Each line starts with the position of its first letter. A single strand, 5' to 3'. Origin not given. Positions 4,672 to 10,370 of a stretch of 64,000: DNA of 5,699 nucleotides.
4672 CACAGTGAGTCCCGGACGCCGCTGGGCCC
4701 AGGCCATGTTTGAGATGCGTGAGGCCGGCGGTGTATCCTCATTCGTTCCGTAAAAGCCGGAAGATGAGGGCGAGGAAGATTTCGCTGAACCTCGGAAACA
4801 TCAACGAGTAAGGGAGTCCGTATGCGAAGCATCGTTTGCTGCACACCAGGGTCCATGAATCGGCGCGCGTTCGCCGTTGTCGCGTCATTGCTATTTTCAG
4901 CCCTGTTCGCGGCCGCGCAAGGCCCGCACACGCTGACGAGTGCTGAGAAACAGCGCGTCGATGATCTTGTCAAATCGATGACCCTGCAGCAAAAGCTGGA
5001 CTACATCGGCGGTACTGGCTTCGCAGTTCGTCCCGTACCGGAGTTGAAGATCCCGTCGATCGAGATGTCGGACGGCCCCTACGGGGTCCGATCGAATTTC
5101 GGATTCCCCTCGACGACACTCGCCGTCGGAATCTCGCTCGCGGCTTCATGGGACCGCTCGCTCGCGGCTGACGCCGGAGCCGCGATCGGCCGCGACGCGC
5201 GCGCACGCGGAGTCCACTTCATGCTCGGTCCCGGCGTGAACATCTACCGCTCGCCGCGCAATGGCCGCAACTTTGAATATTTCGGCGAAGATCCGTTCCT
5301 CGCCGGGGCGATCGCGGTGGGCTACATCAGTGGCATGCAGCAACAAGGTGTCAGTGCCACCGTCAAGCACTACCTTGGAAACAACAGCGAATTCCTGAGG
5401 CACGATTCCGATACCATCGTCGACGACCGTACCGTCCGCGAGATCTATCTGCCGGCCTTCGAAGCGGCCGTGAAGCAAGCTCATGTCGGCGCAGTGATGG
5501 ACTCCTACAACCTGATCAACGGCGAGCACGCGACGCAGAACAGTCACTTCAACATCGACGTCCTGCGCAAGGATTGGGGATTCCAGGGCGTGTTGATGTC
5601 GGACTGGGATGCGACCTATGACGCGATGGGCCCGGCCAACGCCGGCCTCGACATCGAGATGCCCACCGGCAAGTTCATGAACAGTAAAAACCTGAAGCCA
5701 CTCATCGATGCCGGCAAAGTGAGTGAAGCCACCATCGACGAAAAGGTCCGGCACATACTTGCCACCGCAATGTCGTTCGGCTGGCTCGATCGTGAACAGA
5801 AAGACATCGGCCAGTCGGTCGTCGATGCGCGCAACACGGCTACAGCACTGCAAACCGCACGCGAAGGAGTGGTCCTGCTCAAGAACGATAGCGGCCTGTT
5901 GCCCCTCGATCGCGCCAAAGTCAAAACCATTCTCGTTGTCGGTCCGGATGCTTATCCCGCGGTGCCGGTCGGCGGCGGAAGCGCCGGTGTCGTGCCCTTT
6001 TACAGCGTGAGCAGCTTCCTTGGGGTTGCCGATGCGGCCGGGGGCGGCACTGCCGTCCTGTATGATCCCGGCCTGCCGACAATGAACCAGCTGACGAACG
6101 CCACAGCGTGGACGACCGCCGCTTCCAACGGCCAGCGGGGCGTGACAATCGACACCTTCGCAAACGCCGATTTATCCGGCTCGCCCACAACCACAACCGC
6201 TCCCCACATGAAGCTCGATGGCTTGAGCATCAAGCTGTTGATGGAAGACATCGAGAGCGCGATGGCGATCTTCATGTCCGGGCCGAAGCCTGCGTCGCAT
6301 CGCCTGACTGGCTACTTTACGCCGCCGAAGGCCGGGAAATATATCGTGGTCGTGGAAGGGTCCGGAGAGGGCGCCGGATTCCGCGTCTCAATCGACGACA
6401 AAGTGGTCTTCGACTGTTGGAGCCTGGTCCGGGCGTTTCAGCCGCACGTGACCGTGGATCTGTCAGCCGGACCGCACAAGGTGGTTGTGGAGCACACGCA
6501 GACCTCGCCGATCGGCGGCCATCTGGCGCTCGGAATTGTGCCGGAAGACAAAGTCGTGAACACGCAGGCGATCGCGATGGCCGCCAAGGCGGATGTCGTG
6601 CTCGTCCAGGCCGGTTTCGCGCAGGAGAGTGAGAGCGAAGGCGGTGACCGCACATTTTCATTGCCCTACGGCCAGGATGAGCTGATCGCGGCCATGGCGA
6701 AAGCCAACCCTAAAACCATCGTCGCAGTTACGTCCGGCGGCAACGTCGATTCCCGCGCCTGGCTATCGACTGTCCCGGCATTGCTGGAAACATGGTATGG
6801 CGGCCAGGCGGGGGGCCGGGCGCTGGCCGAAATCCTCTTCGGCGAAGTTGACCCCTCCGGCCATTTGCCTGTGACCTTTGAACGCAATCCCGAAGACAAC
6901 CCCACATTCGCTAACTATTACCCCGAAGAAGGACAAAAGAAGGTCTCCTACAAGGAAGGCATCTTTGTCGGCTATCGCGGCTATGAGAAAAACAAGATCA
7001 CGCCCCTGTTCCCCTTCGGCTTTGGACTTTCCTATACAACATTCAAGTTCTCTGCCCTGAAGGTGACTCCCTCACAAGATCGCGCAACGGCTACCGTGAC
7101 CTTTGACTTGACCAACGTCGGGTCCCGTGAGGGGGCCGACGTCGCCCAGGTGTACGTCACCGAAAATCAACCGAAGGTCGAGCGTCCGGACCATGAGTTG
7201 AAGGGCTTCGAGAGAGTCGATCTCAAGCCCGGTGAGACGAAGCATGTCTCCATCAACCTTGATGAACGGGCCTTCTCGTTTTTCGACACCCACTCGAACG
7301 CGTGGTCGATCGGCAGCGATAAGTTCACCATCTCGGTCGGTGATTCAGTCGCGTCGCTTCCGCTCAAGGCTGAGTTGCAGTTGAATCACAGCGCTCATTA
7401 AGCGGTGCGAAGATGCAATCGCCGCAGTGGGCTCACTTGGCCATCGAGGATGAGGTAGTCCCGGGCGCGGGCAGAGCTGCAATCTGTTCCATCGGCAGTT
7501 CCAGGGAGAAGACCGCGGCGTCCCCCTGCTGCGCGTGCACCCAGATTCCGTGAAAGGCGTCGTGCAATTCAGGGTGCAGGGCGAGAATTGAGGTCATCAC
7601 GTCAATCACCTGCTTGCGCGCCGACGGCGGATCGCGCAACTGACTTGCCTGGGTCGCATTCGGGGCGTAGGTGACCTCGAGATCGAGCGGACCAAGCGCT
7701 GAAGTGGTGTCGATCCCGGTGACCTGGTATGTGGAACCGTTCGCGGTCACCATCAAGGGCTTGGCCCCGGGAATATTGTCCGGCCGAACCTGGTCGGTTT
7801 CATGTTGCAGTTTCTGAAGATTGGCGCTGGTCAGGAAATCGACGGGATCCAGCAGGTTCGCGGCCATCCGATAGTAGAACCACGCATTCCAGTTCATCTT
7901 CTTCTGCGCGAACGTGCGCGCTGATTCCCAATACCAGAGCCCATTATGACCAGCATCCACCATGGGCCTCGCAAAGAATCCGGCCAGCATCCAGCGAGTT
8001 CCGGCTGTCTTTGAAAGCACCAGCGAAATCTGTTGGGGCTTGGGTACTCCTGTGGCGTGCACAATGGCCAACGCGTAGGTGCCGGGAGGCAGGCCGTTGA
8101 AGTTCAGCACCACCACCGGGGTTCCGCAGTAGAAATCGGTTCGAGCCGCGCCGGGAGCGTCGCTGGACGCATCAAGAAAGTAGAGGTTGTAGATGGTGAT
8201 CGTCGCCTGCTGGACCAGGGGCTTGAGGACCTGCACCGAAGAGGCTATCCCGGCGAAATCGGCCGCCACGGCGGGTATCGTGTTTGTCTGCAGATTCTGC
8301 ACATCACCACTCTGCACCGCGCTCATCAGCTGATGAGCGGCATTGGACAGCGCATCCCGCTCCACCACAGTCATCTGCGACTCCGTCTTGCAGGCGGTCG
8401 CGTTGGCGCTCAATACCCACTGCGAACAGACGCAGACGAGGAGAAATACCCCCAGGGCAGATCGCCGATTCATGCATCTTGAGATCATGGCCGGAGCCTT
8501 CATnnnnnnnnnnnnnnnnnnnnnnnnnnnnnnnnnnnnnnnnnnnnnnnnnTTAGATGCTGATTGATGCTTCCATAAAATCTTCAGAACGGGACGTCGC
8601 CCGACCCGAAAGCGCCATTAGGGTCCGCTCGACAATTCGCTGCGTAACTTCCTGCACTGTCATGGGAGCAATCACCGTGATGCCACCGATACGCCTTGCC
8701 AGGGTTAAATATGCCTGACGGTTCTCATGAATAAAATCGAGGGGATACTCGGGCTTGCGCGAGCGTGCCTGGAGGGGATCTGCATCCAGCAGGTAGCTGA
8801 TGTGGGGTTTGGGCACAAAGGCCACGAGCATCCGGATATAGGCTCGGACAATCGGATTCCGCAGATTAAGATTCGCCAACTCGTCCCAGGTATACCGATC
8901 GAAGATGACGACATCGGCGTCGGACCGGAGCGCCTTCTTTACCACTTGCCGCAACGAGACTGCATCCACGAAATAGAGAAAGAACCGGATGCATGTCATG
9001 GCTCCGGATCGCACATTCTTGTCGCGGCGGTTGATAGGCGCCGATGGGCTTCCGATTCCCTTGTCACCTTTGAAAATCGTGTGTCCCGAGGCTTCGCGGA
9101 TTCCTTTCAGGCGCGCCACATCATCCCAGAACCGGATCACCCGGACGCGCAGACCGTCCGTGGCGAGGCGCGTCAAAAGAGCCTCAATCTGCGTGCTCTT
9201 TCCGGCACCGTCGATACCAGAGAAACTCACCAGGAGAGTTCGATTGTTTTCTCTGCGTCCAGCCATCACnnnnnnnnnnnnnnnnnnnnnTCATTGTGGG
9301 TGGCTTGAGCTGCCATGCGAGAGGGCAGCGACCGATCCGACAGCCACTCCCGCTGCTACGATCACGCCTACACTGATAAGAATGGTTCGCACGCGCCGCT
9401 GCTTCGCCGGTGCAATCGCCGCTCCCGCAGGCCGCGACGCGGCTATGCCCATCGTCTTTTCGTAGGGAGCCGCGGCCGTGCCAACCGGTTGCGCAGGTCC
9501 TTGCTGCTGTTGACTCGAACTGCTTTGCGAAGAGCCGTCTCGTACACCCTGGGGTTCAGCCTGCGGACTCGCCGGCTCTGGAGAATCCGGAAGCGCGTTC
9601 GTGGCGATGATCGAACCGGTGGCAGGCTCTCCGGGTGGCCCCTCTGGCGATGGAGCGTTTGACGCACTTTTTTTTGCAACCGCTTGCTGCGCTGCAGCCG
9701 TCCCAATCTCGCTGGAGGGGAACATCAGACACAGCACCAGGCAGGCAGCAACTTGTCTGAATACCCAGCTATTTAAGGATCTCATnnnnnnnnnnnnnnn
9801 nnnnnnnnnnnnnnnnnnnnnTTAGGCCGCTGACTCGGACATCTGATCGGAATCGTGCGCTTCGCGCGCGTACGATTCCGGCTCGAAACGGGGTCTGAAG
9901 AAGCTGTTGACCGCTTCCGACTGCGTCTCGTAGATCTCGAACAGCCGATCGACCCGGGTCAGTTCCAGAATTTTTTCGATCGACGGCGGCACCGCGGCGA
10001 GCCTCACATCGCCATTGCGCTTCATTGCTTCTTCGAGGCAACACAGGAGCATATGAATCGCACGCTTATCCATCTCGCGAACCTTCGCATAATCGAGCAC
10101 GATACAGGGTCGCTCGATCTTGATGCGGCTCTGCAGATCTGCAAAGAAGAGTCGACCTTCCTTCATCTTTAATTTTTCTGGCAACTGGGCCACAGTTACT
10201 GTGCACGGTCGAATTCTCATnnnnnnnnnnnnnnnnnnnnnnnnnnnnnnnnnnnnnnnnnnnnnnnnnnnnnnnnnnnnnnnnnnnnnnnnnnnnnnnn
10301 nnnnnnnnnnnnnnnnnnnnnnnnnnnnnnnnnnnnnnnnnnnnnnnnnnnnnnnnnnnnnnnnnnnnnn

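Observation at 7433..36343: Putative undescribed exopolysaccharide/surface-glycan synthesis and export system (~29 kb)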

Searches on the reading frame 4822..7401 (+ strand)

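Call 3: search_protein_families(library=pfam, proteins=[window:4822-7401:+], max_evalue=0.01)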
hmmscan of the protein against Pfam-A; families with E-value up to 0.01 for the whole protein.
window:4822-7401:+ (859 aa): 4 families
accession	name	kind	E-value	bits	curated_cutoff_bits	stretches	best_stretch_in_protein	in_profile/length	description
PF01915.27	Glyco_hydro_3_C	-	3.2e-52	177.9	31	1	350-718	1-200/200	Glycosyl hydrolase family 3 C-terminal domain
PF00933.27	Glyco_hydro_3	-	2.5e-43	149.1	27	1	75-313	61-314/316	Glycosyl hydrolase family 3 N terminal domain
PF14310.12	Fn3-like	-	5.3e-23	81.4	25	1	773-842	1-70/71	Fibronectin type III-like domain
PF07691.17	PA14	-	1e-06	29.1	24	1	440-563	4-123/147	PA14 domain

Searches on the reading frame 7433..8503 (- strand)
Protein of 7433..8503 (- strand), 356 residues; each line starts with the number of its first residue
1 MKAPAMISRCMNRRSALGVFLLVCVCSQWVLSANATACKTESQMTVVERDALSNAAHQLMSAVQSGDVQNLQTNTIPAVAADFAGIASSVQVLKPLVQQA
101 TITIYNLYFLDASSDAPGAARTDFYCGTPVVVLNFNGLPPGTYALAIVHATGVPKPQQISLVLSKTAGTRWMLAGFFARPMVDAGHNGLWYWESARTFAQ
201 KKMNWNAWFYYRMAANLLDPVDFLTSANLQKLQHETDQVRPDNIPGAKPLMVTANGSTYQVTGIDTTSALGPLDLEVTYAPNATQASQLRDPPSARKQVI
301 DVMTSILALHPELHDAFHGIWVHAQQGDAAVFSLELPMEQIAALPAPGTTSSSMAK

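Call 3: search_protein_families(library=pfam, proteins=[window:7433-8503:-], max_evalue=0.01)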
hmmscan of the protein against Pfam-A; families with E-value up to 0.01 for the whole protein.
window:7433-8503:- (356 aa): 0 families

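Call 6: search_protein_families(library=ncbifam, proteins=[window:7433-8503:-], max_evalue=0.01)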
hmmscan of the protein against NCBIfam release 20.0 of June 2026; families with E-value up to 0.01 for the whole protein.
window:7433-8503:- (356 aa): 0 families

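Call 20: search_protein_families(library=pfam, proteins=[window:7433-8503:-], max_evalue=10)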
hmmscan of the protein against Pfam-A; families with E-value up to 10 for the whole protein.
window:7433-8503:- (356 aa): 1 family
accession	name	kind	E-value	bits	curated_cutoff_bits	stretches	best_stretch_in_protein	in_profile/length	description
PF21785.3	Bflower_2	-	0.28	11.5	38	1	39-77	7-45/112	5-fold beta-flower protein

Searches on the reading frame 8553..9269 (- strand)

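Call 3: search_protein_families(library=pfam, proteins=[window:8553-9269:-], max_evalue=0.01)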
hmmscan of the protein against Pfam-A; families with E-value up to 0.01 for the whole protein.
window:8553-9269:- (238 aa): 2 families
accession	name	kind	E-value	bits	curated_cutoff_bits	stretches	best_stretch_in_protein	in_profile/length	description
PF02223.23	Thymidylate_kin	-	2.1e-11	44.3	27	2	95-212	56-185/185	Thymidylate kinase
PF03308.22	MeaB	-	2.8e-05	23.7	23.1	1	9-45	31-67/273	Methylmalonyl Co-A mutase-associated GTPase MeaB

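Call 6: search_protein_families(library=ncbifam, proteins=[window:8553-9269:-], max_evalue=0.01)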
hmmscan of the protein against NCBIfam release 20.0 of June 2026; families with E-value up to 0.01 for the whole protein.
window:8553-9269:- (238 aa): 6 families
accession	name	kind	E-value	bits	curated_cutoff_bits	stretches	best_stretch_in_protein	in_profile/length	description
TIGR00041.1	DTMP_kinase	equivalog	8.4e-11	41.9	83.25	2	11-44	4-37/196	dTMP kinase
NF005923.0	PRK07933.1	equivalog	3.5e-06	26.5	193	1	13-47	2-36/213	dTMP kinase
NF006958.0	PRK09435.1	equivalog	0.00011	21.3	329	1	8-45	54-91/333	methylmalonyl Co-A mutase-associated GTPase MeaB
TIGR00750.1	lao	equivalog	0.00012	21.3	240.75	1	10-45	33-68/300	methylmalonyl Co-A mutase-associated GTPase MeaB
NF006746.0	PRK09270.1-5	subfamily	0.0016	17.4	250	1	5-45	15-55/210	nucleoside/nucleotide kinase family protein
NF041053.1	CobW_rel_Se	equivalog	0.0055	16.4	180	0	13-45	3-35/195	CobW-related selenoprotein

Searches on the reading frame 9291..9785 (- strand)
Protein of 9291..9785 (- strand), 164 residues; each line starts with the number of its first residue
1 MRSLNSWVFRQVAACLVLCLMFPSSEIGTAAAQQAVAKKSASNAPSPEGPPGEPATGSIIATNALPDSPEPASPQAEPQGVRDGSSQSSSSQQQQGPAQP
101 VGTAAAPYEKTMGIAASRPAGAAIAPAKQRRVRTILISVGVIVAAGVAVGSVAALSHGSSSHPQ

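Call 3: search_protein_families(library=pfam, proteins=[window:9291-9785:-], max_evalue=0.01)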
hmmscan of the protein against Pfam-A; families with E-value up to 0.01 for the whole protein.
window:9291-9785:- (164 aa): 0 families

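Call 6: search_protein_families(library=ncbifam, proteins=[window:9291-9785:-], max_evalue=0.01)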
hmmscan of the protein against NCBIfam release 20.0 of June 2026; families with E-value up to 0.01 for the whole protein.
window:9291-9785:- (164 aa): 0 families

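Call 20: search_protein_families(library=pfam, proteins=[window:9291-9785:-], max_evalue=10)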
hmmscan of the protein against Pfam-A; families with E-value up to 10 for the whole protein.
window:9291-9785:- (164 aa): 2 families
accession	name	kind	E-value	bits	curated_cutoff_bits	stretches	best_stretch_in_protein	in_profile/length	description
PF19946.4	DUF6408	-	0.21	12.1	25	1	126-155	8-37/42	Family of unknown function (DUF6408)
PF06679.17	DUF1180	-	3.7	8.4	27.7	0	11-119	4-87/167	Membrane protein FAM174-like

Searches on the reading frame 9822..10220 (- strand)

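Call 3: search_protein_families(library=pfam, proteins=[window:9822-10220:-], max_evalue=0.01)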
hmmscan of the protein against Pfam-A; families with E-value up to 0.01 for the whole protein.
window:9822-10220:- (132 aa): 2 families
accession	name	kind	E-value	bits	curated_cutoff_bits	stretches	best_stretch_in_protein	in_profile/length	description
PF01740.26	STAS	-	1.1e-09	38.4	22.6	1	25-103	27-106/106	STAS domain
PF13466.11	STAS_2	-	3.9e-09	37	29.2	1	13-91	3-80/80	STAS domain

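Call 70: search_protein_families(library=ncbifam, proteins=[window:9822-10220:-], max_evalue=0.01)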
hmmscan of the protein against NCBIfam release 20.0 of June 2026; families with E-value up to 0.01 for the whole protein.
window:9822-10220:- (132 aa): 2 families
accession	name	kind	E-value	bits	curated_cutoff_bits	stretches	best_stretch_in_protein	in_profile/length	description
TIGR00377.1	ant_ant_sig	superfamily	1.1e-07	31.7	53.45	1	36-101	41-107/108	anti-sigma factor antagonist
TIGR02886.1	spore_II_AA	equivalog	7.4e-06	25.9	114.75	1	40-104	42-106/106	anti-sigma F factor antagonist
